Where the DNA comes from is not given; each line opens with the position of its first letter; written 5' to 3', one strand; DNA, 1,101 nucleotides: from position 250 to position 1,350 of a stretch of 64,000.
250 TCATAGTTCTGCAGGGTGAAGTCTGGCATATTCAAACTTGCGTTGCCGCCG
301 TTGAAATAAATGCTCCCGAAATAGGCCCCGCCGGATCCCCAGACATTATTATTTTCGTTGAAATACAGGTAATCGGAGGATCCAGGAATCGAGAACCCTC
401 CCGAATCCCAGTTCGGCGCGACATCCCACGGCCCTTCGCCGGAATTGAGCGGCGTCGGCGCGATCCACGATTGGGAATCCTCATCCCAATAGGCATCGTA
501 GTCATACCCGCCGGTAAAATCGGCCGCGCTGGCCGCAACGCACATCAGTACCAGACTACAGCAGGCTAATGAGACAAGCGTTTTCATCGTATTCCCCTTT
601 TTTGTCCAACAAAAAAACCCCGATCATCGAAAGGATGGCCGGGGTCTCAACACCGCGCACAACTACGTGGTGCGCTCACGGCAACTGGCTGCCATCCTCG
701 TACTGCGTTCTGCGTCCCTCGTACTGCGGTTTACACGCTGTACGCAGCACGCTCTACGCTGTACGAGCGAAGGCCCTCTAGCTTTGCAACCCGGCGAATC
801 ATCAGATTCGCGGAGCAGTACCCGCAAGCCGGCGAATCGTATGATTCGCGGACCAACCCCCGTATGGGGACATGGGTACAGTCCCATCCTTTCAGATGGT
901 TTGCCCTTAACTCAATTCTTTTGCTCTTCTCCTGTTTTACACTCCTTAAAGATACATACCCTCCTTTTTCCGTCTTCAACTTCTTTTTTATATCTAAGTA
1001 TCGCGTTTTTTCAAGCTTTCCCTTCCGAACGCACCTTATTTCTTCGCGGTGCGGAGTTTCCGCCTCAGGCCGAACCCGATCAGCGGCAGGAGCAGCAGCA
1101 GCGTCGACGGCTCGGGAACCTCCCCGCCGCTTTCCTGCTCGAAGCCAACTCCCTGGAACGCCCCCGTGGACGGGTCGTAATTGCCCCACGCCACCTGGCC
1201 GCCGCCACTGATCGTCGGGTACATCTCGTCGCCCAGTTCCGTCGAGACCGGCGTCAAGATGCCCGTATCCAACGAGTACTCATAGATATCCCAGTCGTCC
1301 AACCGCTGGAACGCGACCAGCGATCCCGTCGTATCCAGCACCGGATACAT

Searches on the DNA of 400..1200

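Call 5: search_rna_families(source=window, start=400, end=1200, threshold=evalue, max_evalue=10, show_alignments=3)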
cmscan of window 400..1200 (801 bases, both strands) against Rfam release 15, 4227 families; matches with E-value up to 10: 11.
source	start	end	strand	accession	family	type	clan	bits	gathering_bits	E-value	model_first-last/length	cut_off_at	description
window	609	747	-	RF02230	sX11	Gene; sRNA;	-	21.2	70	0.14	1-138/138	no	Proteobacterial sRNA sX11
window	610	668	-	RF02399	NsiR1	Gene; sRNA;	-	20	39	0.24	1-60/60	no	Nitrogen stress-induced RNA 1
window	863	915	-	RF01051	c-di-GMP-I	Cis-reg; riboswitch;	CL00126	19.5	35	0.31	1-87/87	no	c-di-GMP-I riboswitch aptamer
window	677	822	-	RF01051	c-di-GMP-I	Cis-reg; riboswitch;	CL00126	19.1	35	0.39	1-87/87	no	c-di-GMP-I riboswitch aptamer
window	609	675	-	RF00042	CopA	Gene; antisense;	-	18.1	60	2.2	1-92/92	no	CopA-like RNA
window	563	650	+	RF02450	ncr1175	Gene; sRNA;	-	14.5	60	9.5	1-110/110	no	Bacillus sRNA ncr1175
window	609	682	-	RF02837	anti-hemB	Gene; sRNA;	-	14.4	49.5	1.7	1-81/81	no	Burkholderia RNA 7 (anti-hemB)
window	417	511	-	RF02046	Sphinx_1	Gene; lncRNA;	-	14.2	34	5.7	1-100/100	no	Sphinx_ conserved region 1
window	640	691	-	RF01679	P36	Gene; sRNA;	-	13.5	36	8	1-61/61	no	Pseudomonas sRNA P36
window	884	901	-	RF00517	serC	Cis-reg; leader;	-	13.2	35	4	30-47/52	no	serC leader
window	570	710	-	RF02634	EF3314_EF3315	Gene; sRNA;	-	12.3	100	4.7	1-141/141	no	Enterococcus sRNA EF3314_EF3315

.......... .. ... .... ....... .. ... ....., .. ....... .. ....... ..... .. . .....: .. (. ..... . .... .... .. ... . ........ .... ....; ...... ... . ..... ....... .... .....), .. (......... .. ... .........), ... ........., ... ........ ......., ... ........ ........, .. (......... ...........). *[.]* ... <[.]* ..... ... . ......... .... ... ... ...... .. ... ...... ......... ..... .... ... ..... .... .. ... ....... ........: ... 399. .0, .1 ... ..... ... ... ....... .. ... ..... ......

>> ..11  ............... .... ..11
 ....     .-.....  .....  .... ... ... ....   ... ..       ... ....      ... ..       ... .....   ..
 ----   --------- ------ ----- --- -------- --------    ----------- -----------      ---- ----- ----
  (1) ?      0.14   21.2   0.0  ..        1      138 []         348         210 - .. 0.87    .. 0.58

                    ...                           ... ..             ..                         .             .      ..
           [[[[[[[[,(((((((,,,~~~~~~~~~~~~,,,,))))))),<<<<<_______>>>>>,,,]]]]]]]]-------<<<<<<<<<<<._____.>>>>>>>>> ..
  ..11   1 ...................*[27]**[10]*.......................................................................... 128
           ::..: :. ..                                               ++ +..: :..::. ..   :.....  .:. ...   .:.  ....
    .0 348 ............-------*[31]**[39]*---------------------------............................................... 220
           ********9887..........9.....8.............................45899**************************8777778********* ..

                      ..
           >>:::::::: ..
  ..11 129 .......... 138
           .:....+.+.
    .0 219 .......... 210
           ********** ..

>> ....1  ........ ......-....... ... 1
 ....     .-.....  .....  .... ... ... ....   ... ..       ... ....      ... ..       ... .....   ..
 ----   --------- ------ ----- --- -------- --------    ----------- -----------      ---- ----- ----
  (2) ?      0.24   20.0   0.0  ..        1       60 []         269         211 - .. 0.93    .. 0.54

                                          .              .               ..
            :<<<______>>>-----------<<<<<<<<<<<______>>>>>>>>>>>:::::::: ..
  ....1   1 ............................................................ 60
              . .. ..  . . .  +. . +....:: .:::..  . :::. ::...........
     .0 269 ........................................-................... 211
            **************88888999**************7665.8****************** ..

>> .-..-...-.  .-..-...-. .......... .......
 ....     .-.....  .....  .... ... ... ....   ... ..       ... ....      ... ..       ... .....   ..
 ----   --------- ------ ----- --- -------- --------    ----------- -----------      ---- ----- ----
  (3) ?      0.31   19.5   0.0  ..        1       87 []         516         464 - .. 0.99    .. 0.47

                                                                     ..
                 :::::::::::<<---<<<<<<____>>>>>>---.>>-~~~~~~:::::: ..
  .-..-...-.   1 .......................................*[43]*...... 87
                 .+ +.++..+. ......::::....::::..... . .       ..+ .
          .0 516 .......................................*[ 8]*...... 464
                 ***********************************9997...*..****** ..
